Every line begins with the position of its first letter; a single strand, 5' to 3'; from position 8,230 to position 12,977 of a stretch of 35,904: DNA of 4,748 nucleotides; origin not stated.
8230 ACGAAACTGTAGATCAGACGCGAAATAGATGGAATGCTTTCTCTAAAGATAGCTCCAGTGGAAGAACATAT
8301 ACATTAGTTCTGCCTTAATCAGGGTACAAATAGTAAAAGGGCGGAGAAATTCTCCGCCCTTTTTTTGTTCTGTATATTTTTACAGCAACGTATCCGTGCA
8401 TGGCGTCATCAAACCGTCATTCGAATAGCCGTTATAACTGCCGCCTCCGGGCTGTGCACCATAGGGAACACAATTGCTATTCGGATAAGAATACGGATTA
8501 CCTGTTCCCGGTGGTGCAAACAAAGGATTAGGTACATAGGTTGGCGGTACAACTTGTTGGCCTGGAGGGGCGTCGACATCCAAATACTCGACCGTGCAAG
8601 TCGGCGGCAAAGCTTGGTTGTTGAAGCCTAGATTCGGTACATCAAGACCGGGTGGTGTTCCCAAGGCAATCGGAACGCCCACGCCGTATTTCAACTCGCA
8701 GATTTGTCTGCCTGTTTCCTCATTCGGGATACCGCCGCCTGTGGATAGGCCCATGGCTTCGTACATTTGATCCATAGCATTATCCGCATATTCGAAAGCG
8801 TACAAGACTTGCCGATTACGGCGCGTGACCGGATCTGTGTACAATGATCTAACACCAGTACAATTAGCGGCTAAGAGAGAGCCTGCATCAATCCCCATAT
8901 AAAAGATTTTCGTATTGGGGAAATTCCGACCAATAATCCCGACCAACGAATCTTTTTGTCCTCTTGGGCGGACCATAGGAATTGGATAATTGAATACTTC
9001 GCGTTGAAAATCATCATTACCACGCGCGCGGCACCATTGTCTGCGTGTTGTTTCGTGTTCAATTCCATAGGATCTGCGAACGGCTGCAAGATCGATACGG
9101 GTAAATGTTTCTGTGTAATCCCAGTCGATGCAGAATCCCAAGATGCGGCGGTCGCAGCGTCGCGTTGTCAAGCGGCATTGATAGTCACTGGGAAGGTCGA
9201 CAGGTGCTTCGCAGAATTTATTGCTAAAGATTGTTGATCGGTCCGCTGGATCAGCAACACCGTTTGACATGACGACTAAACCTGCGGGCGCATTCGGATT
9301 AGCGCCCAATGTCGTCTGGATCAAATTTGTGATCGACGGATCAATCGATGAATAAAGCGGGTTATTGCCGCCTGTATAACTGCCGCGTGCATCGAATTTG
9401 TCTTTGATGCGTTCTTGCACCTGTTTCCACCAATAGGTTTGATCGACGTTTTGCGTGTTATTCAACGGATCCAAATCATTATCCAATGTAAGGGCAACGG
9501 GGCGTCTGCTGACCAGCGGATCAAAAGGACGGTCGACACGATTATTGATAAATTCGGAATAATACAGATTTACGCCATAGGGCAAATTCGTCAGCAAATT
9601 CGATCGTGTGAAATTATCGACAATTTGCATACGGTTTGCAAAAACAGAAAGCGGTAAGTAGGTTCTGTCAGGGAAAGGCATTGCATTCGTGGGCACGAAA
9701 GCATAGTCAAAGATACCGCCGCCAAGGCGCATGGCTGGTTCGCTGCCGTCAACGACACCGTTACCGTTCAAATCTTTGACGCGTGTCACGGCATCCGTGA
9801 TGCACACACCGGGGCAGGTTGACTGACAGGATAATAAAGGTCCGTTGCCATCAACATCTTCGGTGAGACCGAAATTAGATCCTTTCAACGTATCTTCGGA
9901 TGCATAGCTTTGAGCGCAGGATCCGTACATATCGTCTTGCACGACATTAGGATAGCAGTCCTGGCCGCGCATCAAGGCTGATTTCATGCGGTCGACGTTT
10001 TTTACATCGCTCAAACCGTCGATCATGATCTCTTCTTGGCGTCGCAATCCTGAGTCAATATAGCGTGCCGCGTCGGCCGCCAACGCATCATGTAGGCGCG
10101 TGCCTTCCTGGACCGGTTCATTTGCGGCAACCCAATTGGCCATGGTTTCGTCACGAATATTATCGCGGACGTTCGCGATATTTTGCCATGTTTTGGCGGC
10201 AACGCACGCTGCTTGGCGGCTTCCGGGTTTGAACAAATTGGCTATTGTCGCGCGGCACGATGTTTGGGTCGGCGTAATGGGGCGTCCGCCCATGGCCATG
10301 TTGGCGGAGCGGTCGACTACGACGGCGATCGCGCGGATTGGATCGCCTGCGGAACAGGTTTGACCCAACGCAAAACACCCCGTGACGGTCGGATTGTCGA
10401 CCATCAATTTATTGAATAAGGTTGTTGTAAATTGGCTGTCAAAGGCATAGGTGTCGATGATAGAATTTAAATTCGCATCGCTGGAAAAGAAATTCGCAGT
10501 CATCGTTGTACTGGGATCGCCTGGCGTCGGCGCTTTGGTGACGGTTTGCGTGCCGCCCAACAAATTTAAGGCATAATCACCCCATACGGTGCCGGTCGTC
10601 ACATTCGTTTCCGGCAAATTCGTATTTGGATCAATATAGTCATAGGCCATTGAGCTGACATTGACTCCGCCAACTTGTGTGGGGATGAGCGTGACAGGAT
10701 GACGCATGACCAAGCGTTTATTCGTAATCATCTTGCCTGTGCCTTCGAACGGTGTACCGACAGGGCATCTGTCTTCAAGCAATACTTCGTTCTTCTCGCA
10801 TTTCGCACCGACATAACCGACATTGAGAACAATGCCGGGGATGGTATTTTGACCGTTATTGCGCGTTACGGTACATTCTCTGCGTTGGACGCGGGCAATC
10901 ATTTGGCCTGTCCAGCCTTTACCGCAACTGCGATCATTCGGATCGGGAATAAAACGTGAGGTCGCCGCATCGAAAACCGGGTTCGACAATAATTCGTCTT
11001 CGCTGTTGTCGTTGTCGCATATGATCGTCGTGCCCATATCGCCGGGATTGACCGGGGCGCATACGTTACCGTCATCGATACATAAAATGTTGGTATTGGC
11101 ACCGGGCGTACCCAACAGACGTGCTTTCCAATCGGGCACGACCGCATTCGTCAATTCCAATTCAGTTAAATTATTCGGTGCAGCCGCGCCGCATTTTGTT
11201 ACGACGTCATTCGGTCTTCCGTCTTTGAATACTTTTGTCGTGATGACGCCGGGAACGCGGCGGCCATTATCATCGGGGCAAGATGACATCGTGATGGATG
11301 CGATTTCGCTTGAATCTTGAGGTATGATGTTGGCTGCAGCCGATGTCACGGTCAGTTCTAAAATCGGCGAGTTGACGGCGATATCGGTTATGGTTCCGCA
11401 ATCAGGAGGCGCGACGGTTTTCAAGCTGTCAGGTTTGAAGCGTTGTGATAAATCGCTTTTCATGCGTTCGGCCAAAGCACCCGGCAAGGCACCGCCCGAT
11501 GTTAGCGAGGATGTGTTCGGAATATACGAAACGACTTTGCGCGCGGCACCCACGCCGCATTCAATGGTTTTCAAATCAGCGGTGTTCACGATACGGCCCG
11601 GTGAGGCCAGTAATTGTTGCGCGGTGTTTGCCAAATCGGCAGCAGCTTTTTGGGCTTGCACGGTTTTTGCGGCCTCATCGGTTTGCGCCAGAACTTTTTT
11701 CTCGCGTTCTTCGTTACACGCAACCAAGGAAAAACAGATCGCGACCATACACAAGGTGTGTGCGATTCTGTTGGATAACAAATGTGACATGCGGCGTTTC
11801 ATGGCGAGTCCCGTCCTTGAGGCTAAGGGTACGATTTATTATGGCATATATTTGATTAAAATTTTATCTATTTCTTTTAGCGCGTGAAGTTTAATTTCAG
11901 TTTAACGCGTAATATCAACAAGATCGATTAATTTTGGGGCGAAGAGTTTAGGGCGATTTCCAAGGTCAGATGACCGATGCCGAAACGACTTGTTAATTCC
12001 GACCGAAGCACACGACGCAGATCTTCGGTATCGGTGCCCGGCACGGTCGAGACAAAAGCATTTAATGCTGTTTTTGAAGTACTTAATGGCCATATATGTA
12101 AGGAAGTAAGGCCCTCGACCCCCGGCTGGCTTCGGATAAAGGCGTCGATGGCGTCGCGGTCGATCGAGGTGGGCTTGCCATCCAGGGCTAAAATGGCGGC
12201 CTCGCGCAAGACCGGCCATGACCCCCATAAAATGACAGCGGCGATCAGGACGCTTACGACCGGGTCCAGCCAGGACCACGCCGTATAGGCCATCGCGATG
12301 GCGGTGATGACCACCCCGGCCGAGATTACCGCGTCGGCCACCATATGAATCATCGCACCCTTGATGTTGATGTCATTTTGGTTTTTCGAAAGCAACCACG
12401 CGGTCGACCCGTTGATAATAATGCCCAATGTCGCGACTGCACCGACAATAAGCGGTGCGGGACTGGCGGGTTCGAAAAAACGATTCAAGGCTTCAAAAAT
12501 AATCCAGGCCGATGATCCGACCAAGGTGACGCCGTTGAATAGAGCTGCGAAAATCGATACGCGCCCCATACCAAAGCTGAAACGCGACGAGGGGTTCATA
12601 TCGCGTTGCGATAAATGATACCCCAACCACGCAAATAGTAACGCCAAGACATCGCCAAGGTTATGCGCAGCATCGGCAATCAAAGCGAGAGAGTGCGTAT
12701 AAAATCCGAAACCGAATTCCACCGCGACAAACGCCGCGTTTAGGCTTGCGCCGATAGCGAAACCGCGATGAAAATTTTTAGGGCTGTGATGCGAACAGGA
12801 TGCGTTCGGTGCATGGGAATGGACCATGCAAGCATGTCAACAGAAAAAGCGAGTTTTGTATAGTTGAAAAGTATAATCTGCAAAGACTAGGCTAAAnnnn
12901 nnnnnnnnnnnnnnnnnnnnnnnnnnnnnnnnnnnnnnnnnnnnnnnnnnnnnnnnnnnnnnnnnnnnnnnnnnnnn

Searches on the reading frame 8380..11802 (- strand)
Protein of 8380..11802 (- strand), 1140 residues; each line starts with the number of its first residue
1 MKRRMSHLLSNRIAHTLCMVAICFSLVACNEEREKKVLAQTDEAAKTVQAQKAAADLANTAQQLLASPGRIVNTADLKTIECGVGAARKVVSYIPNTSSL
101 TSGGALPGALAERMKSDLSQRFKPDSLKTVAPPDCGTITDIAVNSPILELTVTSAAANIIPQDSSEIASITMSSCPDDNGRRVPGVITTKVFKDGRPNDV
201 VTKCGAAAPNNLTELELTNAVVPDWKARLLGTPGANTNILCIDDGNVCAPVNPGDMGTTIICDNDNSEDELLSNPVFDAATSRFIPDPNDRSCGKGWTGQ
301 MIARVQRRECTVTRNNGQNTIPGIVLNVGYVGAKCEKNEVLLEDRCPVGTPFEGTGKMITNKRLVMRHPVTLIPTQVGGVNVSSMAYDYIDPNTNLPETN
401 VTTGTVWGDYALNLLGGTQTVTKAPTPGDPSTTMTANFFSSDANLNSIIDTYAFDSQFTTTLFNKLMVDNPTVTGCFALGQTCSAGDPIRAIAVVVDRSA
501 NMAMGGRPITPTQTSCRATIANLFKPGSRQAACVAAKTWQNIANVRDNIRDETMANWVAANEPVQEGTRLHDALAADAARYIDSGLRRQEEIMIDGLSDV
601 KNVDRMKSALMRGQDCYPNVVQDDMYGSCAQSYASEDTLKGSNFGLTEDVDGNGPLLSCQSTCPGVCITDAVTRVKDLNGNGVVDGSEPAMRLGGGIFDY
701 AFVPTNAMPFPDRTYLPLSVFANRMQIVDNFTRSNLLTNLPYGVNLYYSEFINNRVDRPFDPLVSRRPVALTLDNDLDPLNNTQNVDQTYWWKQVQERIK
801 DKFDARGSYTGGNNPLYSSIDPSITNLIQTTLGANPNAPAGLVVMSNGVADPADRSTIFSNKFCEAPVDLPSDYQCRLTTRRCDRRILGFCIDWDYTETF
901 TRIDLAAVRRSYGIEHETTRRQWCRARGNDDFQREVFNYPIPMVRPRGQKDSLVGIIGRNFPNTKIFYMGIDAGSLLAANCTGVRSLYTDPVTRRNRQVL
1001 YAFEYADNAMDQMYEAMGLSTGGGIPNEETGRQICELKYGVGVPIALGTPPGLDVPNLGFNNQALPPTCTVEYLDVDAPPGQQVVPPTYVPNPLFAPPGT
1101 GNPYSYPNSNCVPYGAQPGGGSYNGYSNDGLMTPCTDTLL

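Call 15: search_protein_families(library=pfam, proteins=[window:8380-11802:-], max_evalue=0.001)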
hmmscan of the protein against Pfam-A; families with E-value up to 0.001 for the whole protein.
window:8380-11802:- (1140 aa): 0 families

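Call 74: search_solved_structures(query=window:8380-11802:-, max_evalue=1)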
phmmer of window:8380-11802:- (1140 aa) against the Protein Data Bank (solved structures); distinct sequences matched with E-value up to 1: 0.

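Call 75: search_protein_families(library=pfam, proteins=[window:8380-11802:-], max_evalue=0.1)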
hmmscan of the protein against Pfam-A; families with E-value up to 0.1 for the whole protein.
window:8380-11802:- (1140 aa): 0 families
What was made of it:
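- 8380..11802 (-): 1140-aa orphan lipoprotein gene downstream of the CDF gene on the same strand. It may belong to the same transcription unit. No Pfam or PDB hit (calls 15, 74, 75).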

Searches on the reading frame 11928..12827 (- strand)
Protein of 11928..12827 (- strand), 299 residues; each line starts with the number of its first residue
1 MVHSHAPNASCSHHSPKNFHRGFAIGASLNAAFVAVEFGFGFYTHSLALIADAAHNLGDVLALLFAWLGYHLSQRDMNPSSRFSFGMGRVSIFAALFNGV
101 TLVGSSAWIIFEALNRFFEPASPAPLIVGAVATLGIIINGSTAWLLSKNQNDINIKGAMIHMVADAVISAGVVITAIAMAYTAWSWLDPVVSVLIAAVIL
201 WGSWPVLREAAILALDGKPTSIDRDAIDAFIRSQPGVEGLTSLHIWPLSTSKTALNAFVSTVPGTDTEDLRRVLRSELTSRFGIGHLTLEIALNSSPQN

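Call 15: search_protein_families(library=pfam, proteins=[window:11928-12827:-], max_evalue=0.001)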
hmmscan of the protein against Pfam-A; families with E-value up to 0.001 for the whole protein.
window:11928-12827:- (299 aa): 2 families
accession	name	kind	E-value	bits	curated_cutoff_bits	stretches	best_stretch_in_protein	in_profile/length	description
PF01545.26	Cation_efflux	-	8e-40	137.2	26.6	1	25-210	3-193/198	Cation efflux family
PF16916.11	ZT_dimer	-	1e-05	25.9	26.7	1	220-289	2-73/78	Dimerisation domain of Zinc Transporter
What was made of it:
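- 11928..12827 (-): CDF-family cation efflux gene, 69 nt downstream of g1 on the same strand. It anchors the locus in all relatives. Pfam Cation_efflux 8e-40 plus ZT_dimer (call 15).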

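Call 32: find_homologous_proteins(query=window:11928-12827:-, max_evalue=1e-20)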
Query window:11928-12827:- (299 aa): 1738 proteins with E <= 1e-20 among 8000 candidates; the best 120 are listed.
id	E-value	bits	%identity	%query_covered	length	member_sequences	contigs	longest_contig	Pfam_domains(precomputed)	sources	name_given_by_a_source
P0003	8.6e-192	654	100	100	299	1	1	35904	PF16916.12,PF01545.27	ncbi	-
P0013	5.9e-100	352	55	97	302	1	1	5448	PF16916.12,PF01545.27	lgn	-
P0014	2.8e-84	301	52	94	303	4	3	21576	PF16916.12,PF01545.27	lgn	-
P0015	4.3e-84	300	50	96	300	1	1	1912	PF16916.12,PF01545.27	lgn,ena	-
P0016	1.7e-83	298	50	94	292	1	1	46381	PF16916.12,PF01545.27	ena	-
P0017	7.7e-83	296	52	94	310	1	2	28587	PF16916.12,PF01545.27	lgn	-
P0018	1.3e-82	296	49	94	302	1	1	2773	PF16916.12,PF01545.27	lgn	-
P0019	2.0e-82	295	51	94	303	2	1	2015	PF16916.12,PF01545.27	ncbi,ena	-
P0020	3.1e-81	291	52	92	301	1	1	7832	PF16916.12,PF01545.27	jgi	jgi:cobalt-zinc-cadmium efflux system protein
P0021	3.6e-81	291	51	94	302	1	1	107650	PF16916.12,PF01545.27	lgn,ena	-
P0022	3.0e-80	288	46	99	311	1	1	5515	PF16916.12,PF01545.27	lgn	-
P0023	8.0e-75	270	48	95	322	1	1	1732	PF16916.12,PF01545.27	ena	-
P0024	8.2e-75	270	48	96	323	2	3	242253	PF16916.12,PF01545.27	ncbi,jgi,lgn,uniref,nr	ncbi:MAG: cation transporter [Reyranella sp.]|uniref:cation diffusion facilitator family transporter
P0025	8.8e-75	270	49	92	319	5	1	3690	PF16916.12,PF01545.27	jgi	-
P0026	2.6e-73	265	48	95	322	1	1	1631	PF16916.12,PF01545.27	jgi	jgi:cobalt-zinc-cadmium efflux system protein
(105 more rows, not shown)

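Call 36: find_encoding_contigs(protein=P0013, flank=10000, max_places=2)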
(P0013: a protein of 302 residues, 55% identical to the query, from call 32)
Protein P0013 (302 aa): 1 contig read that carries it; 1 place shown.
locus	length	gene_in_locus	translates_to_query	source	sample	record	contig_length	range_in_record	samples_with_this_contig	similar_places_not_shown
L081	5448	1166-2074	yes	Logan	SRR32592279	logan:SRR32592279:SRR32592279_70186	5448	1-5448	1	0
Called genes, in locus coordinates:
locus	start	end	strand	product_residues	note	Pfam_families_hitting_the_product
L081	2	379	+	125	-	?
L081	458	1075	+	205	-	-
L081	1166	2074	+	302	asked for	PF01545:Cation_efflux, PF16916:ZT_dimer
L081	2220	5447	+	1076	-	?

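Call 37: find_encoding_contigs(protein=P0014, flank=10000, max_places=2)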
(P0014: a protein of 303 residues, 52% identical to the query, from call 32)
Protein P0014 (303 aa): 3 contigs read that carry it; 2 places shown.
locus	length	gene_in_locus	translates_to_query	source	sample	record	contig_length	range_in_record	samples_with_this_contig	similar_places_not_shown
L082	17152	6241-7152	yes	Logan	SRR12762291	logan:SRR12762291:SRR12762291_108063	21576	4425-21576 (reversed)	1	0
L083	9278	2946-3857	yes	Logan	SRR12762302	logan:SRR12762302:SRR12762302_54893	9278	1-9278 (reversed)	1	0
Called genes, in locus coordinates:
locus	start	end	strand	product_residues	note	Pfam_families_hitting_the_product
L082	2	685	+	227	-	?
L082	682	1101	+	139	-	-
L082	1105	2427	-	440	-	PF10396:TrmE_N, PF12631:MnmE_helical, PF01926:MMR_HSR1, PF02421:FeoB_N, PF00350:Dynamin_N (weak)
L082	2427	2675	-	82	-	PF20099:DUF6489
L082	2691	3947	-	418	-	PF07498:Rho_N, PF07497:Rho_RNA_bind, PF00006:ATP-synt_ab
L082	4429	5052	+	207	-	-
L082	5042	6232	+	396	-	PF03562:MltA, PF06725:3D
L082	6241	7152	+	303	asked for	PF01545:Cation_efflux, PF16916:ZT_dimer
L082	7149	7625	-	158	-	PF02130:YbeY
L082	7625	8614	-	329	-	-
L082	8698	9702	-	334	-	PF02562:PhoH, PF13245:AAA_19 (weak), PF13604:AAA_30 (weak)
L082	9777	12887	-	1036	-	-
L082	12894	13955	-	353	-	-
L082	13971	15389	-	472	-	PF00919:UPF0004, PF04055:Radical_SAM, PF01938:TRAM (weak)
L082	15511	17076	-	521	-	PF01435:Peptidase_M48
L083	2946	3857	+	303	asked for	PF01545:Cation_efflux, PF16916:ZT_dimer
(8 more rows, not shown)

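Call 38: find_encoding_contigs(protein=P0016, flank=10000, max_places=2)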
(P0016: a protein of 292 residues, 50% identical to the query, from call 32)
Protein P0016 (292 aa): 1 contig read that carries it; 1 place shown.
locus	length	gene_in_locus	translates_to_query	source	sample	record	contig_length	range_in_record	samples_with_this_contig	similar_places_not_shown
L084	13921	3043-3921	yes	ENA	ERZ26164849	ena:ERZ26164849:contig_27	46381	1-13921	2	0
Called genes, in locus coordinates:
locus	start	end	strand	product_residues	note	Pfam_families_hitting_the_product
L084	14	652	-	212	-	PF08856:DUF1826 (weak)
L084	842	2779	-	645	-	PF00012:HSP70, PF06723:MreB_Mbl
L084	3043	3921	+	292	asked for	PF01545:Cation_efflux, PF16916:ZT_dimer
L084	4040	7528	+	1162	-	-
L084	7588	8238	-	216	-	-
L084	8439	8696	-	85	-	-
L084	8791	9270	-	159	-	PF01668:SmpB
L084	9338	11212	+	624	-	PF01464:SLT, PF27553:SLT_superhelical (weak)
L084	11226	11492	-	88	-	-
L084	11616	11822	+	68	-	PF12728:HTH_17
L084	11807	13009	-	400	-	PF01590:GAF (weak), PF13492:GAF_3 (weak), PF00990:GGDEF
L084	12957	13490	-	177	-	PF05227:CHASE3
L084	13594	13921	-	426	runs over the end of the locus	PF03721:UDPG_MGDP_dh_N, PF00984:UDPG_MGDP_dh, PF03720:UDPG_MGDP_dh_C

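Call 43: find_homologous_proteins(query=L081:458-1075:+, max_evalue=10)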
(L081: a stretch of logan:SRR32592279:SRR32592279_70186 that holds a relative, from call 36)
Query L081:458-1075:+ (205 aa): 1 proteins with E <= 10 among 103 candidates.
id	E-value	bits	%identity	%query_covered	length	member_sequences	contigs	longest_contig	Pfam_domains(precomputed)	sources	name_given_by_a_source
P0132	7.0e-134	462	100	100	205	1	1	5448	-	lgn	-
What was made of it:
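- Tried and rejected: It is also an orphan (call 43).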

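Call 45: find_encoding_contigs(protein=P0017, flank=10000, max_places=2)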
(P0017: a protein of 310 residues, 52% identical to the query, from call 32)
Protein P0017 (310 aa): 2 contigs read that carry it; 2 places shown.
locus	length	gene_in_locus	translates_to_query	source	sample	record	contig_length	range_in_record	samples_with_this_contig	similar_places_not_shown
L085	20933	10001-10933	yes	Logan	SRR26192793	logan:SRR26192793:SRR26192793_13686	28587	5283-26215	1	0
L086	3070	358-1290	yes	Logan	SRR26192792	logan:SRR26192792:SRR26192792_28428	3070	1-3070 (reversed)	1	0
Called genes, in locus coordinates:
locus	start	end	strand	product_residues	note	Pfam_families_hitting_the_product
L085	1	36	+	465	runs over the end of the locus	PF13400:Tad (weak), PF00092:VWA (faint)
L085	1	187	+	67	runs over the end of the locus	PF04964:Flp_Fap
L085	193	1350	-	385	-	PF13439:Glyco_transf_4, PF20706:GT4-conflict (weak), PF00534:Glycos_transf_1, PF13692:Glyco_trans_1_4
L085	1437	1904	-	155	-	-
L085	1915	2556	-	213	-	-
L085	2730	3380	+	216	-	PF06242:TrcR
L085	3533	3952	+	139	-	-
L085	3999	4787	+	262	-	-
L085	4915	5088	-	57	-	PF04325:DUF465 (weak)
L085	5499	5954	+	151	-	PF00072:Response_reg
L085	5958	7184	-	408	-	PF13439:Glyco_transf_4, PF13579:Glyco_trans_4_4, PF13692:Glyco_trans_1_4 (faint), PF00534:Glycos_transf_1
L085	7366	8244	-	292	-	PF05013:FGase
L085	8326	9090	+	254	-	-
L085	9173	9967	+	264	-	-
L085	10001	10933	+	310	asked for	PF01545:Cation_efflux, PF16916:ZT_dimer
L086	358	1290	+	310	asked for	PF01545:Cation_efflux, PF16916:ZT_dimer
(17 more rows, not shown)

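Call 46: find_encoding_contigs(protein=P0021, flank=10000, max_places=2)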
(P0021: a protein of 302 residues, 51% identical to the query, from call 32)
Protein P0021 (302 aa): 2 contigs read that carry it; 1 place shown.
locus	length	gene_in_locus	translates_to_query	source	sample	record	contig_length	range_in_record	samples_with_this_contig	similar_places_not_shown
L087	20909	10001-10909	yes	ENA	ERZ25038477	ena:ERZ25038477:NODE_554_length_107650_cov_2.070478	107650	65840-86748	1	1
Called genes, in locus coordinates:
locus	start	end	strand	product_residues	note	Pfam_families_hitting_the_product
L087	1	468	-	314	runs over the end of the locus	PF02195:ParB_N, PF17762:HTH_ParB, PF23552:ParB_C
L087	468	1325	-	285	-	PF00142:Fer4_NifH (weak), PF02374:ArsA_ATPase (weak), PF06564:CBP_BcsQ (weak), PF09140:MipZ, PF10609:ParA, PF13614:AAA_31, PF01656:CbiA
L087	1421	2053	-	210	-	PF02527:GidB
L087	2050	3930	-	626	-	PF01134:GIDA, PF07992:Pyr_redox_2 (weak), PF12831:FAD_oxidored (weak), PF21680:GIDA_C_1st, PF13932:SAM_GIDA_C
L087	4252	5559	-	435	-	PF10396:TrmE_N, PF12631:MnmE_helical, PF02421:FeoB_N (weak), PF00350:Dynamin_N (weak), PF01926:MMR_HSR1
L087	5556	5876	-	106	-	-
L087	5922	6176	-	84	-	PF20099:DUF6489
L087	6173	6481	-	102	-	PF06803:DUF1232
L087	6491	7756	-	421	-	PF07498:Rho_N, PF07497:Rho_RNA_bind, PF00006:ATP-synt_ab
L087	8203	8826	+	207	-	-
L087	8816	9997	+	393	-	PF03562:MltA, PF06725:3D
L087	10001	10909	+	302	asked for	PF01545:Cation_efflux, PF16916:ZT_dimer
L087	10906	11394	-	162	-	PF02130:YbeY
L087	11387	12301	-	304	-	-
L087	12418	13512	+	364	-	-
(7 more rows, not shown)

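Call 51: find_encoding_contigs(protein=P0020, flank=10000, max_places=2)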
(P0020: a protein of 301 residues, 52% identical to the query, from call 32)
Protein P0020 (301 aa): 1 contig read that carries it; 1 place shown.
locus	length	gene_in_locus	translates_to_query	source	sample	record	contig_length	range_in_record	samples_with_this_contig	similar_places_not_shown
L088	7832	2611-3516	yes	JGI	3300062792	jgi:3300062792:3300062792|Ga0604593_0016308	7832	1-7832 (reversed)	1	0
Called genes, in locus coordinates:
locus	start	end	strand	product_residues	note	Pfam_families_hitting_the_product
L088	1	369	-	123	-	?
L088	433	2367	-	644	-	PF00012:HSP70, PF14450:FtsA (faint), PF06723:MreB_Mbl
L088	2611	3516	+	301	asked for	PF01545:Cation_efflux, PF16916:ZT_dimer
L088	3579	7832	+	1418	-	?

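Call 52: find_encoding_contigs(protein=P0022, flank=10000, max_places=2)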
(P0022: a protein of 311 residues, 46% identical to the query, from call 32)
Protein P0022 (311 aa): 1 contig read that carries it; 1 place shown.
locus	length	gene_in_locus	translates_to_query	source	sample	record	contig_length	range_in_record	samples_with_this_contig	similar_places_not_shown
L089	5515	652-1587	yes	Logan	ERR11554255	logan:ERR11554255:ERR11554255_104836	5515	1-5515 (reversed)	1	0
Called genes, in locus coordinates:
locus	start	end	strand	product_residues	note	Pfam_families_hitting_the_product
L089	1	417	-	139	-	?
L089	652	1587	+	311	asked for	PF01545:Cation_efflux, PF16916:ZT_dimer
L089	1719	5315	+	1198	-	-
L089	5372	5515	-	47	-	?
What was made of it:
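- Three relatives keep dnaK, the CDF gene and the lipoprotein gene with no such genes between them (calls 38, 51, 52), so the neighbours do not need the family. The array is absent from the same slot in relatives (calls 38, 51, 52).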

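Call 53: find_encoding_contigs(protein=P0018, flank=10000, max_places=2)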
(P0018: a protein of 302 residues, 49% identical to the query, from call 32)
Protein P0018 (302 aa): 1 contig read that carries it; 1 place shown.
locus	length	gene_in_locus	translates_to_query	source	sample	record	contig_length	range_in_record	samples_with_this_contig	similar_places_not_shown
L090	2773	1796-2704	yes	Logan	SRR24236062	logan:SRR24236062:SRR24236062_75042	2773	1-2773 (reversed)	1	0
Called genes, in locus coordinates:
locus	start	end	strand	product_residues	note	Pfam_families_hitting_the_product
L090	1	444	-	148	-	?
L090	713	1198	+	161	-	-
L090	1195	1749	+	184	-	-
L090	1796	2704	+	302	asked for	PF01545:Cation_efflux, PF16916:ZT_dimer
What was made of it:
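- Copy number varies between relatives (calls 38, 51-53).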

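Call 65: find_encoding_contigs(protein=P0019, flank=10000, max_places=3)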
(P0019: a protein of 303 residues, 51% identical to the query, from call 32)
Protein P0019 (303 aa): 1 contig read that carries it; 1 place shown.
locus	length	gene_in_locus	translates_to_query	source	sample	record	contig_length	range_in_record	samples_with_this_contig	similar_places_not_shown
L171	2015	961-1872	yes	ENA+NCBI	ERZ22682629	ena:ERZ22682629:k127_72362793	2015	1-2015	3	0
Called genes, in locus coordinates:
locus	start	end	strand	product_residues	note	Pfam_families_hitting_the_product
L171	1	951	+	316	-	?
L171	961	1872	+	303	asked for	PF01545:Cation_efflux, PF16916:ZT_dimer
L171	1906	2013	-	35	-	?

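Call 66: find_encoding_contigs(protein=P0015, flank=10000, max_places=3)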
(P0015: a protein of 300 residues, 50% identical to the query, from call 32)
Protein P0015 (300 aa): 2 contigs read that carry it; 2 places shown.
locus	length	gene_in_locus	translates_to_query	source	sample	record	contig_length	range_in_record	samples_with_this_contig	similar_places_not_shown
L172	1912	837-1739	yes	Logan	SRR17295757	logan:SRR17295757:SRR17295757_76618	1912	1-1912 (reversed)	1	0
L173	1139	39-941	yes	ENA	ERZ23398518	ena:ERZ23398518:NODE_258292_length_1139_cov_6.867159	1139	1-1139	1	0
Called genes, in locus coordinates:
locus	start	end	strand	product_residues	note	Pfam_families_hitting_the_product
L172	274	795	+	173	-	-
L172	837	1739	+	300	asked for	PF01545:Cation_efflux, PF16916:ZT_dimer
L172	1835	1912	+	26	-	?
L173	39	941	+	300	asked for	PF01545:Cation_efflux, PF16916:ZT_dimer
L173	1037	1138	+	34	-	?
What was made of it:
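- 11928..12827 (-): Synteny in calls 36, 38, 51-53 and 66.
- L172 has at least one and L081 at least two orphan ORFs directly upstream of the CDF gene; those contigs end before any dnaK (calls 36, 66).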
